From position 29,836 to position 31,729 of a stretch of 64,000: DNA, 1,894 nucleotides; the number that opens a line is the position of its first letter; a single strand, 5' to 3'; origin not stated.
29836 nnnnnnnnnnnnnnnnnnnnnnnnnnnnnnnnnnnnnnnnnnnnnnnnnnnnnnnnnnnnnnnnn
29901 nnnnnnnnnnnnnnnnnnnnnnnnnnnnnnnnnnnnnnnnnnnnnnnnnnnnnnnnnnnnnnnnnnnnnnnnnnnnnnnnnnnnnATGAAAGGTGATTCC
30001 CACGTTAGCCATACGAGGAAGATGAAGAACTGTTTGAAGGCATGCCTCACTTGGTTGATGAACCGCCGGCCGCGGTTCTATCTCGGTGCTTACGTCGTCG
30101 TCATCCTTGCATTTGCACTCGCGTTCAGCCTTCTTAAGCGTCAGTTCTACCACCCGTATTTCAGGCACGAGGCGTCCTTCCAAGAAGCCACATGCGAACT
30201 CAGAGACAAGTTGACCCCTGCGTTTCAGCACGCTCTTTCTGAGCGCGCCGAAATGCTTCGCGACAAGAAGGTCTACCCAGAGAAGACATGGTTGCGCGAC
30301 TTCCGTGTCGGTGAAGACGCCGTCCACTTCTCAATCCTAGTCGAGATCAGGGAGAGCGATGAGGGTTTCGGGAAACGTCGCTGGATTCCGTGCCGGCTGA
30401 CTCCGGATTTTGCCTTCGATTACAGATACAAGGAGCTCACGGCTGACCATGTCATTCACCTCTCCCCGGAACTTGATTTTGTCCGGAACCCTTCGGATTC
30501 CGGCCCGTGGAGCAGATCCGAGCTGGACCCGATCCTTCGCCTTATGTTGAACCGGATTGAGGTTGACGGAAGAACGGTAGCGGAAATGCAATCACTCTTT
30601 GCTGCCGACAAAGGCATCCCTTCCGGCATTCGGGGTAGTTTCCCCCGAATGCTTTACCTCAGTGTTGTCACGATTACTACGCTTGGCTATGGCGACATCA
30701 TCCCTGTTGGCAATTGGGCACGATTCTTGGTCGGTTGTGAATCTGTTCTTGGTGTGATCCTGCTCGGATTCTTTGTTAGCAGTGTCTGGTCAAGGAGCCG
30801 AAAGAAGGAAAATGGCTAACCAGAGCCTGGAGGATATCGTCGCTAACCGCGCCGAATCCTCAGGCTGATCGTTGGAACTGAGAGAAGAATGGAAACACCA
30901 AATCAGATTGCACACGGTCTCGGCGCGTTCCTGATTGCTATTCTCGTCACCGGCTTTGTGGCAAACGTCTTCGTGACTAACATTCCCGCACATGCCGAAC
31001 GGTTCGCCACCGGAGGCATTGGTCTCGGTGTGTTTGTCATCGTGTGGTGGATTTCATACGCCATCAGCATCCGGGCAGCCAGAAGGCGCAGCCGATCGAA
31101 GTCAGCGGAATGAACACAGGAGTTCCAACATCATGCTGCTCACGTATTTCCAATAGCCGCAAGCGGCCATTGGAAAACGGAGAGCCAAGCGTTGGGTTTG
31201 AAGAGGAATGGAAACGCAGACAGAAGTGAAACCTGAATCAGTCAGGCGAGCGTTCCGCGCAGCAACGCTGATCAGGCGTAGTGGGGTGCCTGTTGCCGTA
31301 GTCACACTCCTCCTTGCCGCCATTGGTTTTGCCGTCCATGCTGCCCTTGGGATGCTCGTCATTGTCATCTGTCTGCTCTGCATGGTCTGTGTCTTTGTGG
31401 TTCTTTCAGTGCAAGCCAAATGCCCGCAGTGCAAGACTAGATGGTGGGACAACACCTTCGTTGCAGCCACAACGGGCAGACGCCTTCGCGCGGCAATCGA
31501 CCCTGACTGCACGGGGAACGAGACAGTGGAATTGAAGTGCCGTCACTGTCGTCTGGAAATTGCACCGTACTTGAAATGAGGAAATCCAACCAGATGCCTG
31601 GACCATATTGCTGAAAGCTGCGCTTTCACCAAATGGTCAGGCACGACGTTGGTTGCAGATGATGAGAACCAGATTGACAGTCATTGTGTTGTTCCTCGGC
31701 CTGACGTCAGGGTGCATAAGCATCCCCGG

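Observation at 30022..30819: Cassette-encoded K+-channel-like protein with unusual topology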

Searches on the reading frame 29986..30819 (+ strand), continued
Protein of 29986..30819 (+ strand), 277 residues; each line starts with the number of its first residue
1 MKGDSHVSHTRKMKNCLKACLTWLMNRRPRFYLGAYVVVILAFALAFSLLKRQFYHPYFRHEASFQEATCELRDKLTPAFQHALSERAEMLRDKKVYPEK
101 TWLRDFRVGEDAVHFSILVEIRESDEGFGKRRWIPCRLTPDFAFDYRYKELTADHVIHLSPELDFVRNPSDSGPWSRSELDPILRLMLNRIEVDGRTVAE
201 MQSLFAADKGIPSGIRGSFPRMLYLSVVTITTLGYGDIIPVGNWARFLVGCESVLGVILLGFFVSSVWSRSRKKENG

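Call 90: find_encoding_contigs(protein=P0154, flank=4000, max_places=3)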
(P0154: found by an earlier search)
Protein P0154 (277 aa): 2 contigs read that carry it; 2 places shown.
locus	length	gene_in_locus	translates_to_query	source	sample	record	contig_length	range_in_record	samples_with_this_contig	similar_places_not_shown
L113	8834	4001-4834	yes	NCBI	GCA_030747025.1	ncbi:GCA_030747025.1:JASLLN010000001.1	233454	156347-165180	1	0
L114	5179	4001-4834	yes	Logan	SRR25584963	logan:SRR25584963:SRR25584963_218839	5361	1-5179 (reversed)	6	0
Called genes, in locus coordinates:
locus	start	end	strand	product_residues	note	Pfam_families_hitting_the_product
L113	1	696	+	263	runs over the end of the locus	PF02548:Pantoate_transf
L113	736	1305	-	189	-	PF00881:Nitroreductase, PF14512:TM1586_NiRdase (weak), PF00881:Nitroreductase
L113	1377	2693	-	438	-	PF13495:Phage_int_SAM_4, PF00589:Phage_integrase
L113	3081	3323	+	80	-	-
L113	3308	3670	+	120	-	PF02452:PemK_toxin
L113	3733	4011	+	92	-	-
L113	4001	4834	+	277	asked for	PF07885:Ion_trans_2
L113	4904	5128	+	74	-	-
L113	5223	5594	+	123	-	-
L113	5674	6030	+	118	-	-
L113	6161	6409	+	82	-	PF13711:DUF4160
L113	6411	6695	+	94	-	PF10387:DUF2442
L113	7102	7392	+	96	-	-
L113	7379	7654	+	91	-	PF12441:CopG_antitoxin (faint)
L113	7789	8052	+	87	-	PF04221:RelB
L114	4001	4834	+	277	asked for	PF07885:Ion_trans_2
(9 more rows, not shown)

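Call 91: find_encoding_contigs(protein=P0153, flank=4000, max_places=4)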
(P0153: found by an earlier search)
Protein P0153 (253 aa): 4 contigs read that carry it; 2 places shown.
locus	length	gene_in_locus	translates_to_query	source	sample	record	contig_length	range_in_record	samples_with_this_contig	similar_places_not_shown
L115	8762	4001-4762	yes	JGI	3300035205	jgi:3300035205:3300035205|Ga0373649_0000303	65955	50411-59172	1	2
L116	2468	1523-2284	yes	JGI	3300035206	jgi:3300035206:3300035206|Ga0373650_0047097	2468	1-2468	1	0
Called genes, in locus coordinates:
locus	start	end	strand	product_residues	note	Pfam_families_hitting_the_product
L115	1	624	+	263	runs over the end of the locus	PF02548:Pantoate_transf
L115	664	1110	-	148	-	PF14512:TM1586_NiRdase (weak), PF00881:Nitroreductase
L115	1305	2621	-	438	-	PF13495:Phage_int_SAM_4, PF00589:Phage_integrase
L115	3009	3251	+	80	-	-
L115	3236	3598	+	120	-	PF02452:PemK_toxin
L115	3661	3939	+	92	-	-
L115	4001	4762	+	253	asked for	PF07885:Ion_trans_2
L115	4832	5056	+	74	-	-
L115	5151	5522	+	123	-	-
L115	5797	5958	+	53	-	-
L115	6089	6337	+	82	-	PF13711:DUF4160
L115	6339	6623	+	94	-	PF10387:DUF2442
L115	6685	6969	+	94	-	-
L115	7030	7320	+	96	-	-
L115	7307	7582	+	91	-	PF12441:CopG_antitoxin (faint)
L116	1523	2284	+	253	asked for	PF07885:Ion_trans_2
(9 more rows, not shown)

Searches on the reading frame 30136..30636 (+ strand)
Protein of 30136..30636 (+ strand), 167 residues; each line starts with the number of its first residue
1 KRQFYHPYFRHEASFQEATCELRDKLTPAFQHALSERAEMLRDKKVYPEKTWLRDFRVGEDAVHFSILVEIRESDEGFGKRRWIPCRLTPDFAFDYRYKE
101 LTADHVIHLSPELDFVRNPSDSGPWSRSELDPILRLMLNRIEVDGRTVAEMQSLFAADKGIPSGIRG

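Call 50: predict_structure(alignment_id=A6)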
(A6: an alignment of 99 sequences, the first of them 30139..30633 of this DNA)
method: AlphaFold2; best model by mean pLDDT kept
length: 165 residues; sequences in the alignment: 99
mean_pLDDT: 88.1   pTM: 0.83
mean pLDDT of the five models: 88.1, 86.6, 86.4, 84.9, 84.9
residues with pLDDT >= 90: 113; 70-90: 33; 50-70: 19; < 50: 0
segments of 3 or more residues with pLDDT < 50: none
pLDDT, mean of each block of 10 residues (from residue 1): 84 96 97 96 94 94 95 84 90 74 92 69 62 94 94 94 88
secondary structure, 60 per line:
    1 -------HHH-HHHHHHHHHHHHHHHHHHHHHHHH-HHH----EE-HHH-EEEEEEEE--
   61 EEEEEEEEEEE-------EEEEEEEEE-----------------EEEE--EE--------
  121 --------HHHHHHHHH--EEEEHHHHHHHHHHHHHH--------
elements in order: H12-35 E51-58 E61-71 E79-87 E105-108 H129-137 E140-143 H144-157

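Call 78: search_solved_structures(query=A8, max_evalue=10)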
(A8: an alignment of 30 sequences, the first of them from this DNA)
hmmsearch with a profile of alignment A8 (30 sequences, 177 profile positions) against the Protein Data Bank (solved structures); distinct sequences matched with E-value up to 10: 1.
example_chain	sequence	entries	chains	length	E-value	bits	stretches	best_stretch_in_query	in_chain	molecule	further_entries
6vie_C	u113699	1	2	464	1.8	12.4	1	8-95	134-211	Gasdermin-D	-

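Call 81: fold_search(model_id=the predicted structure, library=pdb)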
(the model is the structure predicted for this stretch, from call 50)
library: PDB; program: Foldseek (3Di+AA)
matches with E <= 10: 454; with E <= 0.001: 0
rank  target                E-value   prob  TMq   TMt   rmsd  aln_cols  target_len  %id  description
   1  5trv                  2.7e-01  0.38  0.23  0.31   9.6        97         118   15  Crystal structure of a de novo designed protein with curved beta-sheet (released 2017-01-25)
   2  4xdw_F                4.1e-01  0.47  0.28  0.33   5.6       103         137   12  Crystal Structure of the L74F/M78V/I80V/L114F mutant of LEH (released 2015-07-15)
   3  5v3n_A                4.3e-01  0.21  0.27  0.37  10.5       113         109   10  Structure of S. cerevisiae Ulp2-Tof2-Csm1 complex (released 2017-05-17)
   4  4keg                  4.6e-01  0.10  0.25  0.11  11.0       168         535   14  Crystal Structure of MBP Fused Human SPLUNC1 (released 2014-04-30)
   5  4ec6_A                5.5e-01  0.16  0.25  0.36  10.2       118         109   14  Ntf2-like, potential transfer protein TraM from Gram-positive conjugative plasmid pIP501 (released 2012-12-05)
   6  8rj3_H                6.1e-01  0.16  0.20  0.29  18.9        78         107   10  Human RAD52 open ring conformation (released 2024-04-24)
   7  5tph_A                6.5e-01  0.28  0.25  0.32   9.2        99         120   17  Crystal structure of a de novo designed protein homodimer with curved beta-sheet (released 2017-01-25)
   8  6baq_G                6.5e-01  0.12  0.31  0.28   9.8       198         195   12  Mus musculus BPIFA1 (released 2018-05-09)
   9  5hzv_A                6.5e-01  0.07  0.11  0.04  13.3        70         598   13  Crystal structure of the zona pellucida module of human endoglin/CD105 (released 2017-06-07)
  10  4xby_A                6.9e-01  0.35  0.28  0.31   5.6       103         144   12  Crystal Structure of the L74F/M78V/I80V/L114F mutant of LEH complexed with cyclopentene oxide (released 2015-07-15)
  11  9a4r_B                7.3e-01  0.12  0.21  0.04   8.3       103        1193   10  Integrative model of RPSH-RPOB by crosslinking MS and deep learning (released 2024-09-18)
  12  8eot_C                7.8e-01  0.09  0.18  0.04   9.9       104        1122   12  M. tuberculosis RNAP elongation complex with NusG (released 2023-02-01)
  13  7vx2_C                8.2e-01  0.33  0.28  0.30   5.7       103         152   10  Crystal Structure of the Y53F/N55A/I80F/L114V/I116V mutant of LEH (released 2023-01-18)
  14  4r9l_C                8.2e-01  0.33  0.28  0.29   5.3       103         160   10  Structure of a thermostable elevenfold mutant of limonene epoxide hydrolase from Rhodococcus erythropolis, containing  (released 2014-09-24)
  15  5cf2_B                8.2e-01  0.30  0.28  0.30   5.7       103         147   10  Crystal Structure of the I80Y/L114V/I116V mutant of LEH (released 2016-07-13)
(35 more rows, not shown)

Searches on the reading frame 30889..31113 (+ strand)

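Call 3: search_protein_families(library=pfam, proteins=[window:30889-31113:+], max_evalue=0.1)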
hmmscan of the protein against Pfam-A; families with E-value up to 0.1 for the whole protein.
window:30889-31113:+ (74 aa): 3 families
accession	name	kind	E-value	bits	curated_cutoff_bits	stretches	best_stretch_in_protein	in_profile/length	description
PF13828.11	DUF4190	-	0.02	15.1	35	1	18-56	23-61/62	Domain of unknown function (DUF4190)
PF19744.4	DUF6232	-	0.036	14.9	27.4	1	9-67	34-83/117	Family of unknown function (DUF6232)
PF20990.2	DUF2207_C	-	0.098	12.8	33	0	6-68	133-193/247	Predicted membrane protein (DUF2207) C-terminal domain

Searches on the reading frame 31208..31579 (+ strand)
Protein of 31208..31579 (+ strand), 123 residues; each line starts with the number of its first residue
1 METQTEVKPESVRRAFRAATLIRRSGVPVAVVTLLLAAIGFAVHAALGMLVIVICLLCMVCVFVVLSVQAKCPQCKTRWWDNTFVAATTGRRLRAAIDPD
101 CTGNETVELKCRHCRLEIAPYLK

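Call 3: search_protein_families(library=pfam, proteins=[window:31208-31579:+], max_evalue=0.1)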
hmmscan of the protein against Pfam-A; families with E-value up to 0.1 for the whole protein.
window:31208-31579:+ (123 aa): 4 families
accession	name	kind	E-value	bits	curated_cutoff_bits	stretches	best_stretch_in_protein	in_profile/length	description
PF12553.13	DUF3742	-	0.017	15.6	27.2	1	12-67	25-77/120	Protein of unknown function (DUF3742)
PF13179.11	DUF4006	-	0.018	15.3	22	1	41-71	8-38/64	Family of unknown function (DUF4006)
PF17453.7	Sigma_M_inh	-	0.036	15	25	1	26-70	50-90/96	Sigma-M inhibitor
PF18718.6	CxC5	-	0.044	14.4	26.9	0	62-87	41-66/117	CxC5 like cysteine cluster associated with KDZ transposases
